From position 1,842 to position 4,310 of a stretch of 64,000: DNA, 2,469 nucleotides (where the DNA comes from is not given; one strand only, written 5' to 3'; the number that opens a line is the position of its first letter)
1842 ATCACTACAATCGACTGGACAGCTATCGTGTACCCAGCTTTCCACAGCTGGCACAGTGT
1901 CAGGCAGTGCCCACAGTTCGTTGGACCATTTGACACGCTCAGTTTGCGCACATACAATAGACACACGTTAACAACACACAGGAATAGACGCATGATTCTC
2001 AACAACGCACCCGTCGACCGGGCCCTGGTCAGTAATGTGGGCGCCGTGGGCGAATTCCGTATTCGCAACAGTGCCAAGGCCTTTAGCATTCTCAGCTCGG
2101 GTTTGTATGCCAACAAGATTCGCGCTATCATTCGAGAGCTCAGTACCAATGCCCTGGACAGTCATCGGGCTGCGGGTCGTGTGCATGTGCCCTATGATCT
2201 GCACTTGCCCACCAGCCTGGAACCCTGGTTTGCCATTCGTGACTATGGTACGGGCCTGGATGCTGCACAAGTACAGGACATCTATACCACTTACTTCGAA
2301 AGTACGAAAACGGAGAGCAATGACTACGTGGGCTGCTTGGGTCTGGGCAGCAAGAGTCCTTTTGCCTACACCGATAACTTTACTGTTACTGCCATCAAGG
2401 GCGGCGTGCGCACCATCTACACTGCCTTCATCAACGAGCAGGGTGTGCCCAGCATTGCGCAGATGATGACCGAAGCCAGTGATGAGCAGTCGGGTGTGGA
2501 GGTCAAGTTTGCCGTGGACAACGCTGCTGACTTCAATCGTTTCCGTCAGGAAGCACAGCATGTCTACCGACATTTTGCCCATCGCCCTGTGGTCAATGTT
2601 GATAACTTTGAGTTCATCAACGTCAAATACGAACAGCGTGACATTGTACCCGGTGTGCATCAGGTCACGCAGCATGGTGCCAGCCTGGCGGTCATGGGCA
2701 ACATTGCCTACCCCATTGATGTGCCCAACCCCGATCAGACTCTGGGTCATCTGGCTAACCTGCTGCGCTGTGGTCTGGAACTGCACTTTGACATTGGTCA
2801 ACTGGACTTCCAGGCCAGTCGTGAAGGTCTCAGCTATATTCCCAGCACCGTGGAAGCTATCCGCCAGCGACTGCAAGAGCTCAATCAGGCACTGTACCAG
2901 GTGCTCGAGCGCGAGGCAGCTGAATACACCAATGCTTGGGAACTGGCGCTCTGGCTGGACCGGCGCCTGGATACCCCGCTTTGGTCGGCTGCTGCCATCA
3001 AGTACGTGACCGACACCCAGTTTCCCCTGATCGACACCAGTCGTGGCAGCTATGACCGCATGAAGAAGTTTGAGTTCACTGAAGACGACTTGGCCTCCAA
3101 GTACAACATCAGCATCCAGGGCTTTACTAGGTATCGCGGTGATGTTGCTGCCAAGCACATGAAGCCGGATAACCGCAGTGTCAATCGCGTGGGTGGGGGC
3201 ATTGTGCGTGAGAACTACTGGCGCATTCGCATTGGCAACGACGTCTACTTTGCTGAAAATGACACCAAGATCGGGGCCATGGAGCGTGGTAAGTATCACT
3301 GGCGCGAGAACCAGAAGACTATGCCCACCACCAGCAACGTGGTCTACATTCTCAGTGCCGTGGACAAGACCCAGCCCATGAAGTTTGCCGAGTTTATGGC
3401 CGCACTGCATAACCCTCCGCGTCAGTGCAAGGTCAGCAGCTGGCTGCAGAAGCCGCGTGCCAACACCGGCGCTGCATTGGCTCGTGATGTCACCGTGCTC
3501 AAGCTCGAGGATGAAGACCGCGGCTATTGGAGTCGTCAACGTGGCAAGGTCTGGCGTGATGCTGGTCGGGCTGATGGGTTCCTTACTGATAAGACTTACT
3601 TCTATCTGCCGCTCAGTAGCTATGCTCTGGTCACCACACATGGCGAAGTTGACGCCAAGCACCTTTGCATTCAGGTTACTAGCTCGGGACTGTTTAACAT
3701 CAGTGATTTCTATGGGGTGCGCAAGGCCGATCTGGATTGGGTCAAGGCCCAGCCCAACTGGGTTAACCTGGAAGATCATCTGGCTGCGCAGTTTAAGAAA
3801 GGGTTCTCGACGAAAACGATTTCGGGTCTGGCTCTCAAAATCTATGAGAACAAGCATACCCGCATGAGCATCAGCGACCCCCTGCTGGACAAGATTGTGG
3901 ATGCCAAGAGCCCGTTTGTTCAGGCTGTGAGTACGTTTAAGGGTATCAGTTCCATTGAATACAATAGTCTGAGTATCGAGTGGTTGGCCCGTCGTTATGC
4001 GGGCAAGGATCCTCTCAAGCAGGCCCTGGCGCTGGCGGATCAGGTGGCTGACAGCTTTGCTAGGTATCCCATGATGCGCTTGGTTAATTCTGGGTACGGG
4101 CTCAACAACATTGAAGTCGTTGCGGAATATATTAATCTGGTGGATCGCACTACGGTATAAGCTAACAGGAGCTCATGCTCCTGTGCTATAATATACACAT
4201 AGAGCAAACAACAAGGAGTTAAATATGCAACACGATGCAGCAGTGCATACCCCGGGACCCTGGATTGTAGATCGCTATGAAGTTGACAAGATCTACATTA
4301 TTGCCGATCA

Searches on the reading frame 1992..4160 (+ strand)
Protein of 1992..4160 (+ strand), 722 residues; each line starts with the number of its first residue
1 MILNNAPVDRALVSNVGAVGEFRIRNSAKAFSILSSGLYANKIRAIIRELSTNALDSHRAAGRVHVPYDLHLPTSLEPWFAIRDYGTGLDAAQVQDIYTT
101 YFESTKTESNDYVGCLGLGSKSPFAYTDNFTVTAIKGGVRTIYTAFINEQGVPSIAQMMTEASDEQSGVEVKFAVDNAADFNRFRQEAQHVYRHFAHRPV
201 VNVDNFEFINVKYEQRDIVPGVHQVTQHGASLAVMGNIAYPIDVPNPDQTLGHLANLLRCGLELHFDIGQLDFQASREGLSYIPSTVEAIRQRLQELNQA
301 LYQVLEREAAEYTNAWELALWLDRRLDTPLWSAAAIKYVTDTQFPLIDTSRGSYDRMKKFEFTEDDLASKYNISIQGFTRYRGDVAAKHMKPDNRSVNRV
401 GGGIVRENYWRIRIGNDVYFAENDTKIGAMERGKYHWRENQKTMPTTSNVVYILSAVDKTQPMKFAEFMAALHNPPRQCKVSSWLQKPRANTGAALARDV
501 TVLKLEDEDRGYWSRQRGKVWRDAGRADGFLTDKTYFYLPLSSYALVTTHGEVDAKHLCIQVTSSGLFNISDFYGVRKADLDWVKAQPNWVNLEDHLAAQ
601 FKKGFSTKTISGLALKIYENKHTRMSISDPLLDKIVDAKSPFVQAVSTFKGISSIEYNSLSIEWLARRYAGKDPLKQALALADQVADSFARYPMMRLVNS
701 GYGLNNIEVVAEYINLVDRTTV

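Call 11: search_protein_families(library=phrogs, proteins=[window:1992-4160:+], max_evalue=0.001)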
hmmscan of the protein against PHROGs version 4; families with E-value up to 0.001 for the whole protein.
window:1992-4160:+ (722 aa): 7 families
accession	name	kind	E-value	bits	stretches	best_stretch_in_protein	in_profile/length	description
phrog_612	-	lysis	4.4e-119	400.7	1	1-644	1-634/725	RIIA lysis inhibitor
phrog_609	-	lysis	5.6e-63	214.3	1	17-323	19-324/1055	RIIB lysis inhibitor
phrog_30832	-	lysis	1e-62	213.8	1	14-322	14-333/735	RIIA lysis inhibitor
phrog_3661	-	lysis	6.2e-55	188.1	3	97-345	175-434/917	RIIA lysis inhibitor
phrog_2979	-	lysis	7.8e-53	181.3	1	19-347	20-359/846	RIIA lysis inhibitor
phrog_24904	-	lysis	3e-29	103.1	1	22-295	22-288/695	RIIA lysis inhibitor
phrog_38678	-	lysis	1e-23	84.5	1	32-180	39-190/805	RIIA lysis inhibitor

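Call 12: search_dna_similar(query=window:1992-4160:+, collection=phages, mode=protein, max_rows=30)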
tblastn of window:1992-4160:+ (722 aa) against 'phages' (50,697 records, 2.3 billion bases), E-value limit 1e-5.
Records with a match: 2925; places in all: 2935; records where one place covers at least 80% of the query: 0.
Best place of each record, by identity: <60% 2925.
By first word of the organism name: Escherichia 932; Klebsiella 377; Salmonella 288; Vibrio 178; Pseudomonas 118; Shigella 118; Streptomyces 93; Aeromonas 81; Acinetobacter 73; Erwinia 64; and 74 more.
By host as written in the record: - 378; Escherichia coli 367; Klebsiella pneumoniae 130; Escherichia coli O157:H7 54; Pseudomonas aeruginosa 42; Escherichia coli K-12 MG1655 41; Salmonella enterica 38; Streptomyces griseus ATCC 10137 32; and 690 more.
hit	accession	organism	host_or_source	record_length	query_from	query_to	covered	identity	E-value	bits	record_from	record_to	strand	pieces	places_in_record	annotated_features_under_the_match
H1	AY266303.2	Aeromonas phage Aeh1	Aeromonas hydrophila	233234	22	431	57%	36.4%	3e-52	202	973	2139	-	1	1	rIIA: membrane integrity protector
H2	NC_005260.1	Aeromonas phage Aeh1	Aeromonas hydrophila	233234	22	431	57%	36.4%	3e-52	202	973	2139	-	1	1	rIIA: RIIA lysis inhibitor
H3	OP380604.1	Aeromonas phage avDM12-TAAL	Aeromonas hydrophila BIOTECH 10089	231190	22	431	57%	36.0%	2e-52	203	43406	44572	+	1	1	hypothetical protein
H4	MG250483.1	Aeromonas phage Ah1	Aeromonas hydrophila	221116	22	431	57%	36.0%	8e-52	201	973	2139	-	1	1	rIIA: membrane integrity protector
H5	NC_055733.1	Aeromonas phage Ah1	Aeromonas hydrophila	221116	22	431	57%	36.0%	8e-52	201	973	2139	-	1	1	rIIA: RIIA lysis inhibitor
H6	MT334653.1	Buttiauxella phage vB_ButM_GuL6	Buttiauxella sp. environmental isolate ...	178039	17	347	46%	40.1%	8e-54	207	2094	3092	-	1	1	rIIa protein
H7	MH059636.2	Erwinia phage Cronus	Erwinia amylovora DSM17948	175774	9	402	55%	33.5%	4e-51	199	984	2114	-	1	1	rIIA lysis inhibitor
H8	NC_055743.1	Erwinia phage Cronus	Erwinia amylovora DSM17948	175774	9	402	55%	33.5%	4e-51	199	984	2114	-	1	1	RIIA lysis inhibitor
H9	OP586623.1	Erwinia phage IT22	Erwinia amylovora PGL Z1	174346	9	402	55%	33.5%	2e-50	197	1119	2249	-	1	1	rIIA: protein rIIA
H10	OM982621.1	Pseudomonas phage Astolliot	Pseudomonas syringae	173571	14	317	42%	42.7%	6e-63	234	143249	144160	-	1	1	hypothetical protein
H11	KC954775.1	Cronobacter phage S13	Cronobacter sakazakii ATCC 29544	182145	22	332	43%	41.5%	1e-61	230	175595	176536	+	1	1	putative rIIA protector from prophage-induced early lysis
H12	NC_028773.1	Cronobacter phage S13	Cronobacter sakazakii ATCC 29544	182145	22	332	43%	41.5%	1e-61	230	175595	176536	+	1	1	RIIA lysis inhibitor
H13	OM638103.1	Cronobacter phage LPCS28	Cronobacter sakazakii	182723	22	332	43%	41.5%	1e-61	230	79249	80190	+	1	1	hypothetical protein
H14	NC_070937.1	Cronobacter phage LPCS28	Cronobacter sakazakii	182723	22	332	43%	41.5%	1e-61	230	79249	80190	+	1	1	RIIA lysis inhibitor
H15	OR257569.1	Ruegeria phage RpAliso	Ruegeria pomeroyi DSS-3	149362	3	322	44%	40.1%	1e-55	213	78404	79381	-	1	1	rIIA lysis inhibitor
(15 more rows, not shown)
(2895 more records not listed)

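Call 20: find_related_loci(query=window:1992-4160:+, collection=viral_contigs, flank=6000)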
Query window:1992-4160:+ (722 aa) in viral_contigs; peptide patterns used: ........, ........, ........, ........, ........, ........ (x = any residue, [..] = any of these).
2 stretches matched a pattern; 2 encode a relative of the query (tblastn E <= 1e-3); 2 distinct loci.
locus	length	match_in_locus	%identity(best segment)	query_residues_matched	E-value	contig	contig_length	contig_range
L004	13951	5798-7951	49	1-718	0e+0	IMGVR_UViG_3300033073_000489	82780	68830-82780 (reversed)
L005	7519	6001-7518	56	1-505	3e-177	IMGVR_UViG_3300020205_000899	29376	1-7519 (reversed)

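Call 41: find_homologous_proteins(query=window:1992-4160:+, max_evalue=1e-100)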
Query window:1992-4160:+ (722 aa): 2389 proteins with E <= 1e-100 among 8000 candidates; the best 120 are listed.
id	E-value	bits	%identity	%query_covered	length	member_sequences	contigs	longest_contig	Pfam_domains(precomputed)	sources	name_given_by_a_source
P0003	0.0e+0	1659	100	100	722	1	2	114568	-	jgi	jgi:hypothetical protein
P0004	0.0e+0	1493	89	100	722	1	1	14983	-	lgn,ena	-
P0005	1.6e-289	980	61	100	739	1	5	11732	-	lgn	-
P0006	1.0e-281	955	60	100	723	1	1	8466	-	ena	-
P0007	3.0e-280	950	59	99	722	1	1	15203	-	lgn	-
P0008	3.9e-270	916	59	99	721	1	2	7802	-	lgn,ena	-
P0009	3.4e-269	913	59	99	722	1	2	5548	-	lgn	-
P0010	1.1e-268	912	59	99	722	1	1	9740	-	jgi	jgi:hypothetical protein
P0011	1.2e-268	911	59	99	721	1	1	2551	-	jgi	jgi:hypothetical protein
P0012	2.8e-264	897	56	100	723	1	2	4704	-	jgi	jgi:hypothetical protein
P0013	3.8e-262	890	57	99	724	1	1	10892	-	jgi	jgi:hypothetical protein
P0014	7.7e-255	866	55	100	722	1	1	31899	-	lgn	-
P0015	2.7e-253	861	56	100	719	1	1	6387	-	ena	-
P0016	4.2e-253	860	55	100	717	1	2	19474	-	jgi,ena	jgi:hypothetical protein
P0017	7.8e-249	846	55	99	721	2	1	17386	-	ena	-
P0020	1.4e-245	835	54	100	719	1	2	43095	-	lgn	-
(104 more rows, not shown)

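Call 42: find_encoding_contigs(protein=P0004, flank=6000, max_places=2)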
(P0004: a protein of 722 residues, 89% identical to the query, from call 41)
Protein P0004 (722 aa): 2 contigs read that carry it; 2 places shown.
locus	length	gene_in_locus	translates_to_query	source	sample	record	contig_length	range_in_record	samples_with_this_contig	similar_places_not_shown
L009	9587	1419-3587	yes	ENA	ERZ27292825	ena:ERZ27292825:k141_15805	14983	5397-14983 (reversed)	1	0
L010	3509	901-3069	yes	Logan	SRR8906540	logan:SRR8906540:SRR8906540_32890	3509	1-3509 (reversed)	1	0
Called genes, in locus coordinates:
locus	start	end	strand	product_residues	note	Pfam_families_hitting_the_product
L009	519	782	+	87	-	-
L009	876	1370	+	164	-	-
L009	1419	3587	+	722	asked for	-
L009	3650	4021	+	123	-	PF27050:Phage_P22_Y8K6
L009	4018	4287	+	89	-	-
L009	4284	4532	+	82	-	PF27050:Phage_P22_Y8K6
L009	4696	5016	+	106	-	PF27050:Phage_P22_Y8K6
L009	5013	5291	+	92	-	-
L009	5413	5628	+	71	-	-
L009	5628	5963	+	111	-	-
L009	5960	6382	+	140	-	-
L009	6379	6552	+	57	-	-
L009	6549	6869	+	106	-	-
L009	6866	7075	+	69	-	-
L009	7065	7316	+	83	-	-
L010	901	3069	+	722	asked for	-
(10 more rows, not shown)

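Call 43: find_encoding_contigs(protein=P0005, flank=6000, max_places=2)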
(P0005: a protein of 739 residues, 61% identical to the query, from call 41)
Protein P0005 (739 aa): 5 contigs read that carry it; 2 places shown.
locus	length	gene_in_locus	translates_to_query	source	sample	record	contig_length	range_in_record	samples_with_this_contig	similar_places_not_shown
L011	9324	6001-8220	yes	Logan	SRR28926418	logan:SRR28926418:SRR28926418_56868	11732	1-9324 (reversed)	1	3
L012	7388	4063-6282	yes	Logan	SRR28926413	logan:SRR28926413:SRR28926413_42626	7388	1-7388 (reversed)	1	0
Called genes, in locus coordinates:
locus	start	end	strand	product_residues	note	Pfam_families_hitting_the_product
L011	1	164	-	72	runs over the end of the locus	-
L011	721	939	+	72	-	-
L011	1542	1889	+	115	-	-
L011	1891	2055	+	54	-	-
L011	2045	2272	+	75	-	-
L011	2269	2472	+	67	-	-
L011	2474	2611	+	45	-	-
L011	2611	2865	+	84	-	PF14354:Lar_restr_allev (weak)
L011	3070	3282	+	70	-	-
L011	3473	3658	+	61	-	-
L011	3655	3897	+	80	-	PF23835:DUF7205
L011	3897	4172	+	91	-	PF23835:DUF7205 (weak)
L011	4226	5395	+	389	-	-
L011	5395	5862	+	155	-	PF01844:HNH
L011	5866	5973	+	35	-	-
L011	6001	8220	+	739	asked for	-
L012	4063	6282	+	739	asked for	-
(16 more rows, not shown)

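Call 44: find_encoding_contigs(protein=P0007, flank=6000, max_places=2)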
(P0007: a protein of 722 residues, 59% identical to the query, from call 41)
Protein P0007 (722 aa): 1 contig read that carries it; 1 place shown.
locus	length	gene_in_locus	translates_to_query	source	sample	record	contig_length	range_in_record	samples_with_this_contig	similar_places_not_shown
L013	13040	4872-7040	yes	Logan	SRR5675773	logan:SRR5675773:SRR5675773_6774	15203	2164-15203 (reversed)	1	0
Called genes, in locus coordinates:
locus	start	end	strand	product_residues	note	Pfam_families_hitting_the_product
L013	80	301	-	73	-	-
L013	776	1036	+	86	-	-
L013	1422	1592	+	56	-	PF19883:DUF6356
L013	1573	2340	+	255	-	PF14099:Polysacc_lyase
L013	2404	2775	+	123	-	-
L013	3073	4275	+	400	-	-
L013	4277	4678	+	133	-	PF10544:T5orf172 (weak)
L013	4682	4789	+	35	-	-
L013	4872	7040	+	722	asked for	-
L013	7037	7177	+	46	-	-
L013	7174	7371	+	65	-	-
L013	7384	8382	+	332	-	PF26926:Phage_T4_rIIB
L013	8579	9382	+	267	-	PF01145:Band_7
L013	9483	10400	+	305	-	-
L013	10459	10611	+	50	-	-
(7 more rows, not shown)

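Call 64: find_encoding_contigs(protein=P0006, flank=10000, max_places=1)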
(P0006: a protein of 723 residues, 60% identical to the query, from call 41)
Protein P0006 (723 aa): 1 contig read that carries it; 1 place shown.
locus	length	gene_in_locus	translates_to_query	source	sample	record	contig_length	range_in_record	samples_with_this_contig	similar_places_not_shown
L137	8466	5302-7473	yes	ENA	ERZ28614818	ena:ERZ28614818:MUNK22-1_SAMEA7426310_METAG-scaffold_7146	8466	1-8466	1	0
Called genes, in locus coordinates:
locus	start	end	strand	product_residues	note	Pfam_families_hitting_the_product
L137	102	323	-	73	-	-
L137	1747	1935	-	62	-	-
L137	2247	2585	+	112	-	-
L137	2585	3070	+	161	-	-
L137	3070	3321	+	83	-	-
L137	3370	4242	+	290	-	-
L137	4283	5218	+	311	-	PF02086:MethyltransfD12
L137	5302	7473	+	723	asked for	-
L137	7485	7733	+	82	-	-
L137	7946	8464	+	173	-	?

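Call 65: find_encoding_contigs(protein=P0010, flank=10000, max_places=1)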
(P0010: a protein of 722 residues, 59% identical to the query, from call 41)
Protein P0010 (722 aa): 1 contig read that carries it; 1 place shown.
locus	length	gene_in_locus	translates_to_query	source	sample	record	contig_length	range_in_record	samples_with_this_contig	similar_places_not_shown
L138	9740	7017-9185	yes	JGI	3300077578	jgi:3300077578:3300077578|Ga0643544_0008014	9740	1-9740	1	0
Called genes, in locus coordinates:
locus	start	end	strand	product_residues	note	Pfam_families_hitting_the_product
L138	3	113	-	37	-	?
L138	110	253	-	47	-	-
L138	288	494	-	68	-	-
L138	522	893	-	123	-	-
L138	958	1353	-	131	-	-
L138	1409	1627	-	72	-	-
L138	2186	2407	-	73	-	-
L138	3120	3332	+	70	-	-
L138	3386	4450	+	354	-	PF04055:Radical_SAM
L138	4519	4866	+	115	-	-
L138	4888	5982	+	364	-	-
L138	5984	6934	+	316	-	-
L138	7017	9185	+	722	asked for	-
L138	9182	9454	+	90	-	-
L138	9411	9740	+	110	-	?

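Call 66: find_encoding_contigs(protein=P0014, flank=10000, max_places=1)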
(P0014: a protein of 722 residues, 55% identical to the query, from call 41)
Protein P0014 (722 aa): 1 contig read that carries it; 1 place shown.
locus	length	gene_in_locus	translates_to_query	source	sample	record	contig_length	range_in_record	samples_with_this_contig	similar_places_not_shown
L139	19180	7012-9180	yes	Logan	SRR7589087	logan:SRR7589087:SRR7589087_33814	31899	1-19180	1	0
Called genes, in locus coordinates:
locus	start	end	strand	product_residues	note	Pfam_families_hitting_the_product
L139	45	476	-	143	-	-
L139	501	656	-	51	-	-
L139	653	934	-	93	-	-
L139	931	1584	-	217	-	-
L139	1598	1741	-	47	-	-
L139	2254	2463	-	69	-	-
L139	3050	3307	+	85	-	-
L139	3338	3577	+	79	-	-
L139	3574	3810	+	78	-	-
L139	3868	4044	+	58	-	-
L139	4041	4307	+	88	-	-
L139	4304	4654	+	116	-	-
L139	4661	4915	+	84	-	-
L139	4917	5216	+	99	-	-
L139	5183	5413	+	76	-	-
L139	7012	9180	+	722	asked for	-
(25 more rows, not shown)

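Call 67: find_encoding_contigs(protein=P0020, flank=10000, max_places=1)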
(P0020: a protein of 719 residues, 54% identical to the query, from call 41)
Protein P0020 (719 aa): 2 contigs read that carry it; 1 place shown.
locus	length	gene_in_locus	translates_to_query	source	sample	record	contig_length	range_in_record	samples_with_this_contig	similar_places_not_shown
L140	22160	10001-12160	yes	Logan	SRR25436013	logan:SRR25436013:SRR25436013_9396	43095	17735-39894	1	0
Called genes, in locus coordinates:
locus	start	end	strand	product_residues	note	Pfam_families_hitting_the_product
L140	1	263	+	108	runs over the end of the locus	-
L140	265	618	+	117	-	-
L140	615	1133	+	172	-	PF01551:Peptidase_M23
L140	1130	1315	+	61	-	-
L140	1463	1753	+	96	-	-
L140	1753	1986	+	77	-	-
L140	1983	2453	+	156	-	-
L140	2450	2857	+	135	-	-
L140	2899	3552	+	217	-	PF07460:NUMOD3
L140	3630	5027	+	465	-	PF18127:NAMPT_N, PF04095:NAPRTase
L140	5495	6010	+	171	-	-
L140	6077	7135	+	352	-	PF20720:nSTAND3 (weak), PF05729:NACHT (faint), PF00004:AAA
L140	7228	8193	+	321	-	-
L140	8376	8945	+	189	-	-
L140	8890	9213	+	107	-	-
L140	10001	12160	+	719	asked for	-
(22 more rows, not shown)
